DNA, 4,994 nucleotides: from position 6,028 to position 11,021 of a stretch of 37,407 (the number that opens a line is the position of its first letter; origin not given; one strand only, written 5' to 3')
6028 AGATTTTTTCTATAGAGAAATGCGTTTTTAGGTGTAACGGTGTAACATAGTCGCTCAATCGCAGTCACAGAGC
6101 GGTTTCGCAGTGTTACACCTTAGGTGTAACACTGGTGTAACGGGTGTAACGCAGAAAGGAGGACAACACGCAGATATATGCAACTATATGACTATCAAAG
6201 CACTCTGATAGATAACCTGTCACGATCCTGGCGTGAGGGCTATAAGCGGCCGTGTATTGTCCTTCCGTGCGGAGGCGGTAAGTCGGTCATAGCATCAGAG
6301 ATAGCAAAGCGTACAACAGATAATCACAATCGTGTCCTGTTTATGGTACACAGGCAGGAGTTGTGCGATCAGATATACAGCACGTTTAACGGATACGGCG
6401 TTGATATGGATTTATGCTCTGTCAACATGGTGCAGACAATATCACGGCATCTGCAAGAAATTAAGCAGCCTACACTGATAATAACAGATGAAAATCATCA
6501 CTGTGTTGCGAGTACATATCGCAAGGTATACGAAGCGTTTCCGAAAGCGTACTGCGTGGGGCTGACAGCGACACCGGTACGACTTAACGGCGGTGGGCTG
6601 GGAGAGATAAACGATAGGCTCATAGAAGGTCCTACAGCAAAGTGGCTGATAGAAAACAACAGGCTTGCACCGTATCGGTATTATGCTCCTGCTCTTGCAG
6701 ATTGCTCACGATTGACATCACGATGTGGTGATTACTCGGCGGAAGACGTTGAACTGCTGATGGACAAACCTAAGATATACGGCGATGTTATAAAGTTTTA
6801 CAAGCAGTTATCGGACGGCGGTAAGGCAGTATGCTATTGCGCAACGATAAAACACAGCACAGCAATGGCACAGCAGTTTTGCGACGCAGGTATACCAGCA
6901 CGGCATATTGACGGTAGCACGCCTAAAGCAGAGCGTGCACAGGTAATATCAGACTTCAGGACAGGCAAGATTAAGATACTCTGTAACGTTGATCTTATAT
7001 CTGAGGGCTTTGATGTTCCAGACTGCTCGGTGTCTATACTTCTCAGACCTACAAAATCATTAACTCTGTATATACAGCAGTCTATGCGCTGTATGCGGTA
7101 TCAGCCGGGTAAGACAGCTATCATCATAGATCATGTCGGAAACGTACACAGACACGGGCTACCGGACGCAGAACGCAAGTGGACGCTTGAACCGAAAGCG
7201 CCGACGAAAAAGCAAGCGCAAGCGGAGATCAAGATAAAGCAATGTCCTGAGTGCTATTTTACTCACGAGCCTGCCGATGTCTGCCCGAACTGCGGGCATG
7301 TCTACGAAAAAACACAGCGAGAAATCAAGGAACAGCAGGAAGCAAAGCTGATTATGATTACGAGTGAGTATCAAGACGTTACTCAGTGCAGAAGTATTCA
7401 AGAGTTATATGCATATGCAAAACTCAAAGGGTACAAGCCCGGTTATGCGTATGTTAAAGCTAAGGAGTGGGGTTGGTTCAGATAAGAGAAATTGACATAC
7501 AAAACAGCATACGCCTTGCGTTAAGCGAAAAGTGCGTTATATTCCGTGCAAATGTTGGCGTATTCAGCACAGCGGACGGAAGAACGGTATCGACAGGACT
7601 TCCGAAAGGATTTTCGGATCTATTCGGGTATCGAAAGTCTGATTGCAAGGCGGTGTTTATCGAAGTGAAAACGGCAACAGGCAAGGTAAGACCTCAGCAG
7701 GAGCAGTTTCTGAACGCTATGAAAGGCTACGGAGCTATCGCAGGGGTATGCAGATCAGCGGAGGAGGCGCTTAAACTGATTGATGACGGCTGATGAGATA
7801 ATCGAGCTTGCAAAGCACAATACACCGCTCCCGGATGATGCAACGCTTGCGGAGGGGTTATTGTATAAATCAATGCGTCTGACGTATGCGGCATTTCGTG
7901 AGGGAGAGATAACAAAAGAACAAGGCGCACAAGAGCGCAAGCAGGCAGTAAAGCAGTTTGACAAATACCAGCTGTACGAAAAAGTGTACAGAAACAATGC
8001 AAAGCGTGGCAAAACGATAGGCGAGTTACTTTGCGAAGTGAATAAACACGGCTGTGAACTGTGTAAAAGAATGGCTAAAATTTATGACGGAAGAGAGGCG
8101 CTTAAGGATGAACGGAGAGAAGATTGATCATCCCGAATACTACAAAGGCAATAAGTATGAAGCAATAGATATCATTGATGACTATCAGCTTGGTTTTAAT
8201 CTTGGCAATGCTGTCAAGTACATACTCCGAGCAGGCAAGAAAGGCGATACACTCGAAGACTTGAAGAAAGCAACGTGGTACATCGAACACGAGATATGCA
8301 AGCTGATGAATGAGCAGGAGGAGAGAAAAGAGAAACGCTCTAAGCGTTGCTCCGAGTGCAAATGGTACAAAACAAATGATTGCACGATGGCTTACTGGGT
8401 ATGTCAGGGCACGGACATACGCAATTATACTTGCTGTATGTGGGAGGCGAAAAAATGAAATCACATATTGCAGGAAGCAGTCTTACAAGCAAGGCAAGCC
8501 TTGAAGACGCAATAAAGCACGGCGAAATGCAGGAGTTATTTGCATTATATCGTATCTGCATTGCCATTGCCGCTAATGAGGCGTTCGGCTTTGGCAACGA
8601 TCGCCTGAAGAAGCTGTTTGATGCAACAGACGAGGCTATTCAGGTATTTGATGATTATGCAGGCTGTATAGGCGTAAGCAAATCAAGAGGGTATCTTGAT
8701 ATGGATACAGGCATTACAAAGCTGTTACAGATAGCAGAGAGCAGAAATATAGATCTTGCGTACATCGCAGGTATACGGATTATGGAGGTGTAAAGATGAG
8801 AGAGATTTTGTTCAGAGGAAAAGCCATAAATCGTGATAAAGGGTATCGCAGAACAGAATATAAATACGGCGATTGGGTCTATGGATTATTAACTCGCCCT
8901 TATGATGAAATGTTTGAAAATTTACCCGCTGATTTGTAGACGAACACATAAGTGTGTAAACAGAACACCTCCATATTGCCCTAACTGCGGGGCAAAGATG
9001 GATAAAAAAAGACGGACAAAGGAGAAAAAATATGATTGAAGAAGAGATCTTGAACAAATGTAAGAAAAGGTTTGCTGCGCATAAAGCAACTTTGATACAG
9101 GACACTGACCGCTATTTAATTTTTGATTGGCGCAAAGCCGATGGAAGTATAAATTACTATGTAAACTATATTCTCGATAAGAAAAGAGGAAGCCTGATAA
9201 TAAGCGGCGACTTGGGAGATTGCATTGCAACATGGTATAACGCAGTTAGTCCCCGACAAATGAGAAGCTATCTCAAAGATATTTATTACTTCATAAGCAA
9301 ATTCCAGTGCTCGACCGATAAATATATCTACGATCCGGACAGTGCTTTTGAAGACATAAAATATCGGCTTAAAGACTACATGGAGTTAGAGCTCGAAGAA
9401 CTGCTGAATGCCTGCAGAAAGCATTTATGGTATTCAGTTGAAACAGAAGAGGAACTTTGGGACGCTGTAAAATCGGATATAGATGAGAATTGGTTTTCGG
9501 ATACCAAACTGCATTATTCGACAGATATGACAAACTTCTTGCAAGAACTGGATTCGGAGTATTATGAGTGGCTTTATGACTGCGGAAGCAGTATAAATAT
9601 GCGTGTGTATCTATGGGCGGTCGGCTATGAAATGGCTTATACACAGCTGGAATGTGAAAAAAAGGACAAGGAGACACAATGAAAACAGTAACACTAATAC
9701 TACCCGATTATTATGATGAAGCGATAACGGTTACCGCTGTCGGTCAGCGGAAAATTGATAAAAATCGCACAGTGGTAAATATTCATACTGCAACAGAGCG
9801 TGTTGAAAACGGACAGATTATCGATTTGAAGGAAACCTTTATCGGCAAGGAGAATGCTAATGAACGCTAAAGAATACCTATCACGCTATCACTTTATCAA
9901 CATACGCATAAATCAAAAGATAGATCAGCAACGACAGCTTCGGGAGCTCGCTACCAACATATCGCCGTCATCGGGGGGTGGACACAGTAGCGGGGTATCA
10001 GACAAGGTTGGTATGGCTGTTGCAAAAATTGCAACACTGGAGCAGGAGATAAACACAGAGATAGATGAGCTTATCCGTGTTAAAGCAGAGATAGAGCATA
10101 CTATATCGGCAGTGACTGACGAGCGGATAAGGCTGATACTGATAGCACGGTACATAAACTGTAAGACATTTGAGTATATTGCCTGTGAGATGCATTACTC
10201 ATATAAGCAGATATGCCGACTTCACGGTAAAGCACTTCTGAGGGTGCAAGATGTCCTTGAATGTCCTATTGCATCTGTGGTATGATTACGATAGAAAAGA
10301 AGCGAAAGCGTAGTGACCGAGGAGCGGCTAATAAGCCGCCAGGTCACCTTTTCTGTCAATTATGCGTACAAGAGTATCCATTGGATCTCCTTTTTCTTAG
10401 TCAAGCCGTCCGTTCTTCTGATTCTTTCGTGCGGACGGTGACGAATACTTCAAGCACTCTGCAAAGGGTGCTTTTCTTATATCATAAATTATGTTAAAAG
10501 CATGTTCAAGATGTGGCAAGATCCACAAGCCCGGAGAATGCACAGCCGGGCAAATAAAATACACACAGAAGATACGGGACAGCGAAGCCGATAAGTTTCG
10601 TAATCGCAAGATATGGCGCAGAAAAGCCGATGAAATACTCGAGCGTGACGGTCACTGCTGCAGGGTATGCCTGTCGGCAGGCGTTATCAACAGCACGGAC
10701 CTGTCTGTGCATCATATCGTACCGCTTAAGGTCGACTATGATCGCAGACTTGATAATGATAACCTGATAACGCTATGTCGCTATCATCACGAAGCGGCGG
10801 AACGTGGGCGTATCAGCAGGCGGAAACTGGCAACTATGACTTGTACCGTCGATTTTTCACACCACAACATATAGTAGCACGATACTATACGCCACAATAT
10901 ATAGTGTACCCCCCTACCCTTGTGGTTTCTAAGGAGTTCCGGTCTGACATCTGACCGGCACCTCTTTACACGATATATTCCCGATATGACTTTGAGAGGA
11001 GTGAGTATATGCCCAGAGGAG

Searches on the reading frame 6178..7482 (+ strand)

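Call 9: search_protein_families(library=phrogs, proteins=[window:6178-7482:+], max_evalue=0.001)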
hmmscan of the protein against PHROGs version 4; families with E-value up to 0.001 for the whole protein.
window:6178-7482:+ (435 aa): 6 families
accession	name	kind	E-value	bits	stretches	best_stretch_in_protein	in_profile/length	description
phrog_16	-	DNA, RNA and nucleotide metabolism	1.8e-112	378.3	1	1-411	271-664/986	DNA helicase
phrog_16694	-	unknown function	1.6e-11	43.9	0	203-310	548-662/1010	-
phrog_9690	-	DNA, RNA and nucleotide metabolism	3.4e-08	33.9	1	96-322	39-271/306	DNA helicase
phrog_27849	-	unknown function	4.4e-07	29.4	1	207-334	439-571/664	-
phrog_3830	-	unknown function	1.6e-05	24.3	0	33-103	301-375/1032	-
phrog_16259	-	DNA, RNA and nucleotide metabolism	4.3e-05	23.9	1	5-75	120-185/330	DNA helicase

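Call 10: search_protein_families(library=pfam, proteins=[window:6178-7482:+], max_evalue=0.001)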
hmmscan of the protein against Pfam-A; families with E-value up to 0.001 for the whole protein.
window:6178-7482:+ (435 aa): 4 families
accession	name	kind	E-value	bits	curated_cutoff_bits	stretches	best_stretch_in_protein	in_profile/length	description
PF04851.21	ResIII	-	1e-25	91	22.5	1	1-135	2-164/164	Type III restriction enzyme, res subunit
PF00271.37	Helicase_C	-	6.5e-21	75.1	23.5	1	208-308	10-109/110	Helicase conserved C-terminal domain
PF18766.7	SWI2_SNF2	-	2.3e-07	31.2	26.7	1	32-135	28-157/221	SWI2/SNF2 ATPase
PF00270.35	DEAD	-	6e-07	29.8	26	1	23-103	15-100/167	DEAD/DEAH box helicase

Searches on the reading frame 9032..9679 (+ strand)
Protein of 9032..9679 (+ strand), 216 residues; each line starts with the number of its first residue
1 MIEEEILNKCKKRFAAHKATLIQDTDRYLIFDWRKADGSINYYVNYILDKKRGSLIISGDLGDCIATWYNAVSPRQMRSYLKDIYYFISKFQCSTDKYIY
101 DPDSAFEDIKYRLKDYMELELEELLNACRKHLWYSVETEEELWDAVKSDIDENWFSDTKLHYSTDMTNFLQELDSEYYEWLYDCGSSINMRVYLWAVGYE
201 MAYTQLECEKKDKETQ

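Call 9: search_protein_families(library=phrogs, proteins=[window:9032-9679:+], max_evalue=0.001)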
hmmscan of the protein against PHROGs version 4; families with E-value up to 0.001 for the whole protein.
window:9032-9679:+ (216 aa): 1 family
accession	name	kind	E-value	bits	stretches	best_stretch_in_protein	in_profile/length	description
phrog_5051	-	unknown function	1.9e-33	117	1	9-216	5-198/198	-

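Call 99: search_protein_families(library=padloc, proteins=[window:9032-9679:+], max_evalue=0.001)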
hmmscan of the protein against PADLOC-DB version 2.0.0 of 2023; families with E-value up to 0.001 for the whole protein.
window:9032-9679:+ (216 aa): 0 families

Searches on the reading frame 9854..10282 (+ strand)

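Call 71: search_protein_families(library=pfam, proteins=[window:9854-10282:+], max_evalue=0.01)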
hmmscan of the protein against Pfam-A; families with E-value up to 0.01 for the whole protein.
window:9854-10282:+ (143 aa): 3 families
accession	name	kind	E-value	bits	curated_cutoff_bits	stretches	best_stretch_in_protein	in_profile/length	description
PF23735.1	KIF9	-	0.00098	19.7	31.9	1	18-95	47-124/140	Kinesin-like protein KIF9 domain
PF07374.17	DUF1492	-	0.0016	19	21.5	1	57-124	25-92/100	Protein of unknown function (DUF1492)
PF04545.22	Sigma70_r4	-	0.003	17.5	24.1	1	89-132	6-49/50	Sigma-70, region 4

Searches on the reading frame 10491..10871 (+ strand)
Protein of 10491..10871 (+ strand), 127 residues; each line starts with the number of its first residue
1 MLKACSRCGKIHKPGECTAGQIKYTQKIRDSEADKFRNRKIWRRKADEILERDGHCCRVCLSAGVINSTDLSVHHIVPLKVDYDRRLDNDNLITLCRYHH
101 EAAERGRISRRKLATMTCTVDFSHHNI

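Call 71: search_protein_families(library=pfam, proteins=[window:10491-10871:+], max_evalue=0.01)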
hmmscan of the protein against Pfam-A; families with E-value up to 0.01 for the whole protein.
window:10491-10871:+ (127 aa): 2 families
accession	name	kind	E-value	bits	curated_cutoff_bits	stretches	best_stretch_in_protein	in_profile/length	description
PF01844.29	HNH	-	2e-08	34.7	21.4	1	57-101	1-42/47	HNH endonuclease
PF13391.12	HNH_2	-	0.00054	20.2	21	1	57-109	1-64/66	HNH endonuclease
